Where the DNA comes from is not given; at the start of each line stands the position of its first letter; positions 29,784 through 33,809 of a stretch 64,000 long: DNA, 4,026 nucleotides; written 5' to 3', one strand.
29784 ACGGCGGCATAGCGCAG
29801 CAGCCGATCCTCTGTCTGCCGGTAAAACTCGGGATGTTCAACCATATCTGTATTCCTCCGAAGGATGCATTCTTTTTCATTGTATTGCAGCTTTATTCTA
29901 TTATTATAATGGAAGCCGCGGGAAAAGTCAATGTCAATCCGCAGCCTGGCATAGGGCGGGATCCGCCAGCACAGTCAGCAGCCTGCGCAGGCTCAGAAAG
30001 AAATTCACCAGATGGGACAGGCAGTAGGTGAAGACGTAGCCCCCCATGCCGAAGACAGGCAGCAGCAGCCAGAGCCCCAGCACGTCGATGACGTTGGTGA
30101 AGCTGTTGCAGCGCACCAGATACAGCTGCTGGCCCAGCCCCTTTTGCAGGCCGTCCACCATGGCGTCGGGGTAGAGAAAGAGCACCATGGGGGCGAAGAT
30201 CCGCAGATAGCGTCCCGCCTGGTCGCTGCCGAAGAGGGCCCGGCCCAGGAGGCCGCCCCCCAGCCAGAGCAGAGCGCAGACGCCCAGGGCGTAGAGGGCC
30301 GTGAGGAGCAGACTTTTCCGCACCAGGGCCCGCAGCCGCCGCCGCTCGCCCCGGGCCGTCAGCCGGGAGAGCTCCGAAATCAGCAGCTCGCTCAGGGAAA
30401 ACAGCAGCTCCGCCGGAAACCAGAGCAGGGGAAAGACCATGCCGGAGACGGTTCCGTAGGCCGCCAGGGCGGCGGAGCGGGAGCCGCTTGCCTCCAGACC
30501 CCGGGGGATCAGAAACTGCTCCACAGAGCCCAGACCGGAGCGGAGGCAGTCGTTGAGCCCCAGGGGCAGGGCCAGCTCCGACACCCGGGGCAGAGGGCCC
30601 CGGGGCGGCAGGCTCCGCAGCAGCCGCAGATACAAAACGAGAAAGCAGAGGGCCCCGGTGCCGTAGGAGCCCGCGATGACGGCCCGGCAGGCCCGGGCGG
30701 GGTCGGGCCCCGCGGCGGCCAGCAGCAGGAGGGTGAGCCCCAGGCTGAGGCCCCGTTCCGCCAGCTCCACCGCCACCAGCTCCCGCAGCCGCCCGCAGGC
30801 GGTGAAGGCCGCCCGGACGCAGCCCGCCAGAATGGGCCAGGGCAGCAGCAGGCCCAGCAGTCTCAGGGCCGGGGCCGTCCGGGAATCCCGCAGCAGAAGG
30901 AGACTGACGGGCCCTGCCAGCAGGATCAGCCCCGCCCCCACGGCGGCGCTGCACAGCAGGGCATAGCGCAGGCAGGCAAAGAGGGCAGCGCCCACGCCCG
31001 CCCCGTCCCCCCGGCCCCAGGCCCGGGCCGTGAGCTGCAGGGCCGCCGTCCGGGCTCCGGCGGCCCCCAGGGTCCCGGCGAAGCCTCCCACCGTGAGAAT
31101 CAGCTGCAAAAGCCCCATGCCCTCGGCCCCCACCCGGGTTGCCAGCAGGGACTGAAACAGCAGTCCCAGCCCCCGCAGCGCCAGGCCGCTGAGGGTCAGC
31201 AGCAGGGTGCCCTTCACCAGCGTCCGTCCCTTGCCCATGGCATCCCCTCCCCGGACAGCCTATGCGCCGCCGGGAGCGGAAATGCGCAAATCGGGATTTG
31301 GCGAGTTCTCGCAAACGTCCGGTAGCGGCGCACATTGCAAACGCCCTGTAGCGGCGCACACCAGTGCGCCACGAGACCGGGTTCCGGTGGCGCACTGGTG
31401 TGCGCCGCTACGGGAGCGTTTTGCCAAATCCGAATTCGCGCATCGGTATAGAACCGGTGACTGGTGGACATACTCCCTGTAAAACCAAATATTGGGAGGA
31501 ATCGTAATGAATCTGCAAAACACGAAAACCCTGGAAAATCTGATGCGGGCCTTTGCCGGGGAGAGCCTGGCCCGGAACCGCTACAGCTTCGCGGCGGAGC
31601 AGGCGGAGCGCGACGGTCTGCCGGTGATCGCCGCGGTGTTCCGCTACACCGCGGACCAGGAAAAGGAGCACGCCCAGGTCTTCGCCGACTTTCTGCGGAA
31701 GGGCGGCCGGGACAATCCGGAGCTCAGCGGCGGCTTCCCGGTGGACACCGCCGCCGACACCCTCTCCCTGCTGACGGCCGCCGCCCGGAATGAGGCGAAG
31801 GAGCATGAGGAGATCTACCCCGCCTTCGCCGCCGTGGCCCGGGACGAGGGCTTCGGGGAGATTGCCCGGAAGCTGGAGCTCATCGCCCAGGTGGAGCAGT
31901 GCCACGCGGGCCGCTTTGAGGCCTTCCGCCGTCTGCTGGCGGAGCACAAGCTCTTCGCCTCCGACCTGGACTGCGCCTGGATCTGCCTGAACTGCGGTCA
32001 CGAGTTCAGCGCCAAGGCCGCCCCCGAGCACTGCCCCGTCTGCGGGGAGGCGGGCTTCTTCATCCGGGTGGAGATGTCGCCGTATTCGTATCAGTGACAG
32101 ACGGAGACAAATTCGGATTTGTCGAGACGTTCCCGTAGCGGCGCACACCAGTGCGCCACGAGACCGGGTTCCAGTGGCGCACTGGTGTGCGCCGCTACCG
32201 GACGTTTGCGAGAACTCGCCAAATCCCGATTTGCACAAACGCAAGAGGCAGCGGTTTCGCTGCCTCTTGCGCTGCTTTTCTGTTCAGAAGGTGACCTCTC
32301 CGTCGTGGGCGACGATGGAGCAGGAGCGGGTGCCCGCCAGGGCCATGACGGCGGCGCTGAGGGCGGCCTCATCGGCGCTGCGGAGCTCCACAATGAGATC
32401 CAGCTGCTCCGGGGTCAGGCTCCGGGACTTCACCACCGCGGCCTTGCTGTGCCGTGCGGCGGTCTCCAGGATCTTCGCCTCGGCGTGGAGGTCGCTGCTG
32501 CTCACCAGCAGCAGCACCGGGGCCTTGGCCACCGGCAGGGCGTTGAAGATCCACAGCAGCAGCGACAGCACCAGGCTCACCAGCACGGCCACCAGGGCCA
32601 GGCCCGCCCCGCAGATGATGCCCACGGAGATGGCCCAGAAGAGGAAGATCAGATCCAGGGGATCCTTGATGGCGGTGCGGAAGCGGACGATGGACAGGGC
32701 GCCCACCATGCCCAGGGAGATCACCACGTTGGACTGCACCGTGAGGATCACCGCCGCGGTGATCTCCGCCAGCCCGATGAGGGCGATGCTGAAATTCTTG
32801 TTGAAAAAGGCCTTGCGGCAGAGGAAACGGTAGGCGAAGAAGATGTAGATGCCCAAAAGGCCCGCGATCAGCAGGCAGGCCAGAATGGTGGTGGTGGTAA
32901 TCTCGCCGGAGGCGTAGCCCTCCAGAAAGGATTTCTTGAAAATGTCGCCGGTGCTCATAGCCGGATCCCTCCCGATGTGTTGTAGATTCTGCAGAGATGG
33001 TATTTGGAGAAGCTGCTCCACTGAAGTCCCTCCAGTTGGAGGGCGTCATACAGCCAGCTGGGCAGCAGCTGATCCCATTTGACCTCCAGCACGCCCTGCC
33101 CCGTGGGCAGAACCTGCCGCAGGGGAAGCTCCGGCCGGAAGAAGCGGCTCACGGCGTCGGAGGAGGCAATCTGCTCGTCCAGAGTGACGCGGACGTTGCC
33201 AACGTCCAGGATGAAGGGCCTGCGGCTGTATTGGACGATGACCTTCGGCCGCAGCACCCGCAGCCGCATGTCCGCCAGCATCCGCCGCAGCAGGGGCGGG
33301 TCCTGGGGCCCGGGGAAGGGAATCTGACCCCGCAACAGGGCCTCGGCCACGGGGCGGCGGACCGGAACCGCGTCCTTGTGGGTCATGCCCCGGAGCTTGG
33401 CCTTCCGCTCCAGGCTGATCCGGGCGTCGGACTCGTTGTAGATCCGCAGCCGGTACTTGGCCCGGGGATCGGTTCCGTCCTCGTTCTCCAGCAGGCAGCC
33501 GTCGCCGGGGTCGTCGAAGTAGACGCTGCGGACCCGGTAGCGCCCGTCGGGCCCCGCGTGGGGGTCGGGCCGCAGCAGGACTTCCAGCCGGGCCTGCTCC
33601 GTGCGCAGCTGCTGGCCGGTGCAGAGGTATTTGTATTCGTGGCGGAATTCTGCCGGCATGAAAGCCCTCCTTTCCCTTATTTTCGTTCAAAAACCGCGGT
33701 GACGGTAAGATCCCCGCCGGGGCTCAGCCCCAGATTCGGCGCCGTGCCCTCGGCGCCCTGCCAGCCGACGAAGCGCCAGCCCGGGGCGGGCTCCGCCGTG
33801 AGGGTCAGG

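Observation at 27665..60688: Modular family of heptamer arrays and nested palindromes colonising both spacers and ORFs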

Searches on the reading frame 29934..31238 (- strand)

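Call 26: search_protein_families(library=pfam, proteins=[window:29934-31238:-])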
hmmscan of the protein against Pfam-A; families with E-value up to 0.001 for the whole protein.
window:29934-31238:- (434 aa): 2 families
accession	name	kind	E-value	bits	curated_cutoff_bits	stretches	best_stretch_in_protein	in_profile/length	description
PF01554.23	MatE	-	2.2e-08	34.4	24.9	1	255-387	25-157/161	MatE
PF01943.22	Polysacc_synt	-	5.7e-08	33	28.2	1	7-110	1-97/274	Polysaccharide biosynthesis protein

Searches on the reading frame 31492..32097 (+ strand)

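Call 26: search_protein_families(library=pfam, proteins=[window:31492-32097:+])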
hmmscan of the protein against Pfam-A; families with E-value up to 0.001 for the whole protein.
window:31492-32097:+ (201 aa): 3 families
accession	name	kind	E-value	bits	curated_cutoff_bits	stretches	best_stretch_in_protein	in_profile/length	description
PF02915.23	Rubrerythrin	-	7e-26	91.7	22.8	1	15-144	1-135/137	Rubrerythrin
PF21349.2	RUBY_RBDX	-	1.5e-07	31.2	26.5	1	163-185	1-23/30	Rubrerythrin, rubredoxin-like domain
PF00210.30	Ferritin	-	3.8e-05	24.1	24.5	0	15-101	2-92/142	Ferritin-like domain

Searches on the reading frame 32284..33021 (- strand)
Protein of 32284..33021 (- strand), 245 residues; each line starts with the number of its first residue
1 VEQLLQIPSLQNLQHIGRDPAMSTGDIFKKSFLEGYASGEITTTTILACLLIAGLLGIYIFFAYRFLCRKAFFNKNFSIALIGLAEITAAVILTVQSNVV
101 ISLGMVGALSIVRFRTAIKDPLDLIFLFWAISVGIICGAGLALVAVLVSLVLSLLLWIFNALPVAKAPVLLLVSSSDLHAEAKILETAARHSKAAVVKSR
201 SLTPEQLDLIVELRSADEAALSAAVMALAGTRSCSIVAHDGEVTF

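Call 26: search_protein_families(library=pfam, proteins=[window:32284-33021:-])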
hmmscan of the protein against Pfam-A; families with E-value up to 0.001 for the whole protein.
window:32284-33021:- (245 aa): 1 family
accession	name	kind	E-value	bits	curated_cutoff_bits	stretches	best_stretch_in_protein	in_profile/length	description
PF16316.10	DUF4956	-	4.8e-10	39.9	30.6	1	64-162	9-112/169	Domain of unknown function (DUF4956)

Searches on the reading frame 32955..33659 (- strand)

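Call 26: search_protein_families(library=pfam, proteins=[window:32955-33659:-])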
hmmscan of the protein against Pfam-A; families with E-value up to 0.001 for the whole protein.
window:32955-33659:- (234 aa): 1 family
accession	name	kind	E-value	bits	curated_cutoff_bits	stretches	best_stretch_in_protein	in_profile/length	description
PF09359.15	VTC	-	5.4e-32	111.7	23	1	5-221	1-228/235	VTC domain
